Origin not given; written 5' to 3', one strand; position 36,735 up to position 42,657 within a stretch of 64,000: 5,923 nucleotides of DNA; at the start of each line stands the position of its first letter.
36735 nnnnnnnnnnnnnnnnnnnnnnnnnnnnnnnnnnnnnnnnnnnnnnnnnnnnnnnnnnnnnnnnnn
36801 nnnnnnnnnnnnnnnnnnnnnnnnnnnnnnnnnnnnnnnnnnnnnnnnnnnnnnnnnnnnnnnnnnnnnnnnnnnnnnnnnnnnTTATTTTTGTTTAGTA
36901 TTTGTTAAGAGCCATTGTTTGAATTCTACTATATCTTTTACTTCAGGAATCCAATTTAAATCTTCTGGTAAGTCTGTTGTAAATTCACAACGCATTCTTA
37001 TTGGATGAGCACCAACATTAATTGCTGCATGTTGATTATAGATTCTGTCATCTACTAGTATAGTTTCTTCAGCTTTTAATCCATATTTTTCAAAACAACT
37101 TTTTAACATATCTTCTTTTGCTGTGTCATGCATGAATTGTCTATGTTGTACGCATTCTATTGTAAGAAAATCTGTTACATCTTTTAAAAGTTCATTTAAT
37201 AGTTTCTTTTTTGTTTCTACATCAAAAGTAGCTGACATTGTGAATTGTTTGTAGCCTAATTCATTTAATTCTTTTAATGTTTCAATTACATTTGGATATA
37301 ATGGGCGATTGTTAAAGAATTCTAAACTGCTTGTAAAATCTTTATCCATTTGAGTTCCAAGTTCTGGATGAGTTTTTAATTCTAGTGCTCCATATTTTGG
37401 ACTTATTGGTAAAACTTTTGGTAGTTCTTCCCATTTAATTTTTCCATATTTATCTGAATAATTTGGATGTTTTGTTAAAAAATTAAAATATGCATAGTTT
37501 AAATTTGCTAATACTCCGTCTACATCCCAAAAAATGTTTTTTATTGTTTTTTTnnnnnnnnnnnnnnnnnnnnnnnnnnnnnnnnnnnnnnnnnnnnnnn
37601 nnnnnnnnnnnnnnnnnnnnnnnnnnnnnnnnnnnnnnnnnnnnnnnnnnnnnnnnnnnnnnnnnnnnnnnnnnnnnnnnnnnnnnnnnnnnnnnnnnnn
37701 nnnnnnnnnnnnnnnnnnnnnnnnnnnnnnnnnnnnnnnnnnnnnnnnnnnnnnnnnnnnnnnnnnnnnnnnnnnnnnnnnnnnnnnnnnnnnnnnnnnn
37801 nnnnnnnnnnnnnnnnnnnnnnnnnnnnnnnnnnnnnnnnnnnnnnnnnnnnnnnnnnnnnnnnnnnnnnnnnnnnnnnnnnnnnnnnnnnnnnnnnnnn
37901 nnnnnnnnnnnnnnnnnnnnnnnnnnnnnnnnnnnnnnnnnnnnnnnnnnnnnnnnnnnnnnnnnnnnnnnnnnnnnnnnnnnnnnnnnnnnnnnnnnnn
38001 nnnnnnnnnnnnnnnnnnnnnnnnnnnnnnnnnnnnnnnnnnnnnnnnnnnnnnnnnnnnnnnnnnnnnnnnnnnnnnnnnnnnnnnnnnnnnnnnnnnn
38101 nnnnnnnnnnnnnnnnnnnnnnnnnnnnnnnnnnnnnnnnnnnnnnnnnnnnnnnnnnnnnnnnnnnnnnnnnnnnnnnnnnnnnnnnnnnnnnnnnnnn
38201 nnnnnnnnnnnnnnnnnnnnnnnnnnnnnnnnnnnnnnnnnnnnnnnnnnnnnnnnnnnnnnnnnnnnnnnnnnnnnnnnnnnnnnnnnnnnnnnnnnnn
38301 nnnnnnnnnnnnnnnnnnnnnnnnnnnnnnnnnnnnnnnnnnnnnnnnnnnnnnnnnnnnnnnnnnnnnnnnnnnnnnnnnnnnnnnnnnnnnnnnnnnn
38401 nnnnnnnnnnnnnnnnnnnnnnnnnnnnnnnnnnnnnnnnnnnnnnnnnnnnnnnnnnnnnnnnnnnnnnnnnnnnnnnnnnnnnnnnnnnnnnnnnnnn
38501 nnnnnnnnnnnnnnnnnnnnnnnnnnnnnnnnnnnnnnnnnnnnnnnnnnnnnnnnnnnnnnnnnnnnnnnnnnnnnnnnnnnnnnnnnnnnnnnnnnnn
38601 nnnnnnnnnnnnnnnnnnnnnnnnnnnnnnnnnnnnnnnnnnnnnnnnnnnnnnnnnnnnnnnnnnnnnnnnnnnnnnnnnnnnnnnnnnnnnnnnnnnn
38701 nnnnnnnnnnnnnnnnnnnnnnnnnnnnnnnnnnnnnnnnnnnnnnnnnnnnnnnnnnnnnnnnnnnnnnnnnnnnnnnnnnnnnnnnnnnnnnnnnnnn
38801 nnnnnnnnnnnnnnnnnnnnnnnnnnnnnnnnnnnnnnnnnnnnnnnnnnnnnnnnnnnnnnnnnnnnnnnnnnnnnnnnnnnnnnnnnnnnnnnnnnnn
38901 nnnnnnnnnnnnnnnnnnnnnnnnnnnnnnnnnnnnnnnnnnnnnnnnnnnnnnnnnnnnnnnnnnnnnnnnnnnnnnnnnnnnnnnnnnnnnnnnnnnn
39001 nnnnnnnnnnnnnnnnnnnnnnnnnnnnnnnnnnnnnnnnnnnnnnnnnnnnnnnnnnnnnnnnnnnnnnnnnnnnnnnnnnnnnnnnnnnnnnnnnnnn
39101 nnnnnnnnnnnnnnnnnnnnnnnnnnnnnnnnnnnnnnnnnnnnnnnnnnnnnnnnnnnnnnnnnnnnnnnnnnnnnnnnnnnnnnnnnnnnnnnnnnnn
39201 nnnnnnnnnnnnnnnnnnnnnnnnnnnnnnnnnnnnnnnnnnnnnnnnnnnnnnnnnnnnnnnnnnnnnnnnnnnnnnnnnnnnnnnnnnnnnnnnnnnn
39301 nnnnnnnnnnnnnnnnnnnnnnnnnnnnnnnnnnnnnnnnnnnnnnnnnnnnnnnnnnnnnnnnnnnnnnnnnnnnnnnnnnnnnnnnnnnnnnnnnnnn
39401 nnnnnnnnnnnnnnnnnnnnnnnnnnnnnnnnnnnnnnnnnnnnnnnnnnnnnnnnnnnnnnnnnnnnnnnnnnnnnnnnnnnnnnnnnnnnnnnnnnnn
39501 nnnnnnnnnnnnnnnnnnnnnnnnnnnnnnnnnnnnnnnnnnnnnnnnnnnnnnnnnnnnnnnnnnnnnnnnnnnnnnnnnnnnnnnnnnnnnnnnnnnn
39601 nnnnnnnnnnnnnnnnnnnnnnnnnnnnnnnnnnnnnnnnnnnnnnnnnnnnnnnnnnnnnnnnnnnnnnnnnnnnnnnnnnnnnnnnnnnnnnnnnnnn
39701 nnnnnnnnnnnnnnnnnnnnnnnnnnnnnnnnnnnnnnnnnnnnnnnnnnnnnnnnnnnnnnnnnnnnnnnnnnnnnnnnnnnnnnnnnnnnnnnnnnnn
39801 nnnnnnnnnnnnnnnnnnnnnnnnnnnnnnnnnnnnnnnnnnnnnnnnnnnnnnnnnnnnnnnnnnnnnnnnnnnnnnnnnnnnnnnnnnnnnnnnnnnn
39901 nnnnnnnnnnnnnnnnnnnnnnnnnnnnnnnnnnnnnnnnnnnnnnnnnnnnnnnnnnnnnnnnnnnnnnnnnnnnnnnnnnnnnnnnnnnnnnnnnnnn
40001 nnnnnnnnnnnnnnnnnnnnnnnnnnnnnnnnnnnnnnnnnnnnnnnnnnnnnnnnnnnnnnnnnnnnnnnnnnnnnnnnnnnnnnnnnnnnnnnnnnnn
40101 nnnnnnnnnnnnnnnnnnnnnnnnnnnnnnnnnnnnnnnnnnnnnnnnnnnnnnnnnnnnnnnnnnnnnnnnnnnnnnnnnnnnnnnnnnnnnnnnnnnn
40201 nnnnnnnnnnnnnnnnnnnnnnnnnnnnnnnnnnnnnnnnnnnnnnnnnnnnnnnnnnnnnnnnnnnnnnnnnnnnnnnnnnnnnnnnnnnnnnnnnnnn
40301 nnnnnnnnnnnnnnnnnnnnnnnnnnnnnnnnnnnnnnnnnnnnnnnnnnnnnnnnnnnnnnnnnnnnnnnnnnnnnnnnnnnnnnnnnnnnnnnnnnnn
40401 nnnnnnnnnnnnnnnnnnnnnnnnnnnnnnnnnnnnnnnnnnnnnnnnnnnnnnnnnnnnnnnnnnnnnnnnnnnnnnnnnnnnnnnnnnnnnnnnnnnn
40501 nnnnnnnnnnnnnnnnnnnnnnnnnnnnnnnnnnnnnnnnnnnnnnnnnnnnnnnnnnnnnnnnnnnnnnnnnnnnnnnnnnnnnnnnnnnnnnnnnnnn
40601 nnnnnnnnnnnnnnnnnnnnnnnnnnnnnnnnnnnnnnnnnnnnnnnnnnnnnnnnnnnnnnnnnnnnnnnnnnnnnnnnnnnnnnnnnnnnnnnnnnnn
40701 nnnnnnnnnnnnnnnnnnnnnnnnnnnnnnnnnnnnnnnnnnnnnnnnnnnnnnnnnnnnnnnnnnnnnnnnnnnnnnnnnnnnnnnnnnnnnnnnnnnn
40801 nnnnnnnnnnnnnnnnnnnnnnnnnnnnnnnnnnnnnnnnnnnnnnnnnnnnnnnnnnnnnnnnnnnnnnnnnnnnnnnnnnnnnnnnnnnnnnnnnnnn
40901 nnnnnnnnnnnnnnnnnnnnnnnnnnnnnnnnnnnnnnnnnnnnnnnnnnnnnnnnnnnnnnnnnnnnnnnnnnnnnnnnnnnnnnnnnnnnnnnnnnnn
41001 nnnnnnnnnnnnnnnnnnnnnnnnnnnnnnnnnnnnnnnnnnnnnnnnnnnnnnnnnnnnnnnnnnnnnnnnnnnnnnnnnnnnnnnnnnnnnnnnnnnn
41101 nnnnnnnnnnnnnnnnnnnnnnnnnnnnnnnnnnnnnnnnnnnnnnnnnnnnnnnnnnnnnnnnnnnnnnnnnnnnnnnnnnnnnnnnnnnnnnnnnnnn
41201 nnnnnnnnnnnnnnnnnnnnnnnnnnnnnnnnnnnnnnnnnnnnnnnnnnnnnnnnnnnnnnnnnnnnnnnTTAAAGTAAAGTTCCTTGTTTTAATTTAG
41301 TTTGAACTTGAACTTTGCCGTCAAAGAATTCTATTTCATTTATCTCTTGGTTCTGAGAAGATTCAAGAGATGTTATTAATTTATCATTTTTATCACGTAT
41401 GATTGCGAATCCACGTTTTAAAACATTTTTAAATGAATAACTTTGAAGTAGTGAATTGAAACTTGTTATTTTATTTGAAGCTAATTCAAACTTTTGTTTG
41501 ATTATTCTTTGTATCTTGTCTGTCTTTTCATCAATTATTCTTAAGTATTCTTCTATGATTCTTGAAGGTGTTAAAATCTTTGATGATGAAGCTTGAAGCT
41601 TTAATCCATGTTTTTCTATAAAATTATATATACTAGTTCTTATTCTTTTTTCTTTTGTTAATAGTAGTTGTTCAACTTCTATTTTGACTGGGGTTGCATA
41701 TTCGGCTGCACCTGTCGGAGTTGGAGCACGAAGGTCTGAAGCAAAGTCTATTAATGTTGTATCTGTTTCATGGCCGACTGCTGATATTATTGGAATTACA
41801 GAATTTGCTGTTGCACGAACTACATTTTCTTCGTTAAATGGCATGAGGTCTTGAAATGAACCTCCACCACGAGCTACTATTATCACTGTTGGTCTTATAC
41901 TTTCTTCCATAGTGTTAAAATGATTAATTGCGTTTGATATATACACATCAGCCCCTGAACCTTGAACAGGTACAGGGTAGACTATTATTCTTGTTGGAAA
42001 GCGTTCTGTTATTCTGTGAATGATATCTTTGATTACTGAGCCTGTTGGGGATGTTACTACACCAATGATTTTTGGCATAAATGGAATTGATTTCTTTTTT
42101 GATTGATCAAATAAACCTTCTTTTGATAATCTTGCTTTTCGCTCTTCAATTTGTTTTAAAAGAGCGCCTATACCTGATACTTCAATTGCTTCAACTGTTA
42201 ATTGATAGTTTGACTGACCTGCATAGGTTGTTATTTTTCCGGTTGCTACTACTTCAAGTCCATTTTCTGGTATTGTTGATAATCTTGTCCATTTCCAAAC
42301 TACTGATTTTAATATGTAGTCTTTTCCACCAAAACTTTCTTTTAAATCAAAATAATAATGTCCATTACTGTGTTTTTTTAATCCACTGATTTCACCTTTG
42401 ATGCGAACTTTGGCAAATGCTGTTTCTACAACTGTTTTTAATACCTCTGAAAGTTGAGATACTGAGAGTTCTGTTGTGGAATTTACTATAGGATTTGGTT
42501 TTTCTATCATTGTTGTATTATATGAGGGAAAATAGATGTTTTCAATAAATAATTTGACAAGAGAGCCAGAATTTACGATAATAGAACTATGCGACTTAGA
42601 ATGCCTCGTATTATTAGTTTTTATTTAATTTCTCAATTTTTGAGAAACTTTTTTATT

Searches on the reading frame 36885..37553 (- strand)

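Call 103: search_protein_families(library=pfam, proteins=[window:36885-37553:-], max_evalue=0.0001)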
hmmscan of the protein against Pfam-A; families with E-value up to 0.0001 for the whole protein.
window:36885-37553:- (222 aa): 2 families
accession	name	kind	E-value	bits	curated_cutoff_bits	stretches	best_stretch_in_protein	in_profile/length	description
PF13419.12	HAD_2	-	2e-10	41.5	23.8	1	7-183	1-174/178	Haloacid dehalogenase-like hydrolase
PF00702.32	Hydrolase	-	4.6e-10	40.7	26.4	1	4-180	1-190/191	haloacid dehalogenase-like hydrolase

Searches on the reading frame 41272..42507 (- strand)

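Call 62: search_protein_families(library=pfam, proteins=[window:41272-42507:-], max_evalue=0.00001)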
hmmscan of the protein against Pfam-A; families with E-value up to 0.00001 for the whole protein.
window:41272-42507:- (411 aa): 2 families
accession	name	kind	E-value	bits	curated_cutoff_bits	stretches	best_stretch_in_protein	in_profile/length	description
PF02601.20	Exonuc_VII_L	-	5.2e-80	269.7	35.9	2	132-349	1-216/315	Exonuclease VII, large subunit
PF13742.12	tRNA_anti_2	-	1.3e-20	73.8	27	1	14-109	1-95/95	OB-fold nucleic acid binding domain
